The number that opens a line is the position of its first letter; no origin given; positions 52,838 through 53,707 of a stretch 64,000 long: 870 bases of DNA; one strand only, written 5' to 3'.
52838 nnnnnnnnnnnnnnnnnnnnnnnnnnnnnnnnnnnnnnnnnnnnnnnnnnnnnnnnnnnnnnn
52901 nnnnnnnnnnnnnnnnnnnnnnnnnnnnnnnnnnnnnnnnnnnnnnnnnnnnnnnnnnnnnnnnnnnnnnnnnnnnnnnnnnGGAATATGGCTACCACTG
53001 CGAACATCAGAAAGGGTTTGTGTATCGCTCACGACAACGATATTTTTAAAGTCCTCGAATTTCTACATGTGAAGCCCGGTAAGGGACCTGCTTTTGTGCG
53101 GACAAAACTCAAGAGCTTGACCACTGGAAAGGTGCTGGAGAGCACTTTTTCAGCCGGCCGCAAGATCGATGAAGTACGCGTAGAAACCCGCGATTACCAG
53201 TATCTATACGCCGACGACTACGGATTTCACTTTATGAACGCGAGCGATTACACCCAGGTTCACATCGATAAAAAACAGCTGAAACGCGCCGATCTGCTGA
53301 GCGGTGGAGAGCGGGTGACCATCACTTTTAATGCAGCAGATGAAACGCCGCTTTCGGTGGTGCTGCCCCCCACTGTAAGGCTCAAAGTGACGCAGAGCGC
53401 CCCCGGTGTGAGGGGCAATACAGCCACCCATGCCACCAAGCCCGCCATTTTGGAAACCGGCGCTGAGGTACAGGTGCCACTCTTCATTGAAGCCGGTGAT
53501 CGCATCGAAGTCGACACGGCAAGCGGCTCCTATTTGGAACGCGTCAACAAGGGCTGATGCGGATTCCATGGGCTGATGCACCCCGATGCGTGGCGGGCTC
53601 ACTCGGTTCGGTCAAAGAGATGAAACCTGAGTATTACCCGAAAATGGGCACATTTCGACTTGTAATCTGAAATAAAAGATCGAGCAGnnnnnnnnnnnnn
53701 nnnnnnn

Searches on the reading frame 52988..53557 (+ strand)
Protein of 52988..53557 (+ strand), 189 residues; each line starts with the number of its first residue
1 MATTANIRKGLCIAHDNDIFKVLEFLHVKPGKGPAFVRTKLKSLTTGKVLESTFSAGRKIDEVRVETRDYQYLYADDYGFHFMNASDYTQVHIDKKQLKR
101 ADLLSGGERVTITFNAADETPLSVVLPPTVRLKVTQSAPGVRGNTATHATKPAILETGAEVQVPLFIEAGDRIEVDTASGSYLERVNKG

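Call 30: find_encoding_contigs(protein=window:52988-53557:+, flank=10000, max_places=10)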
Protein window:52988-53557:+ (189 aa): no gene with exactly this product is on record in the collection.
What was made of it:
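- Tried and rejected: EF-P look-up found nothing (call 30).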
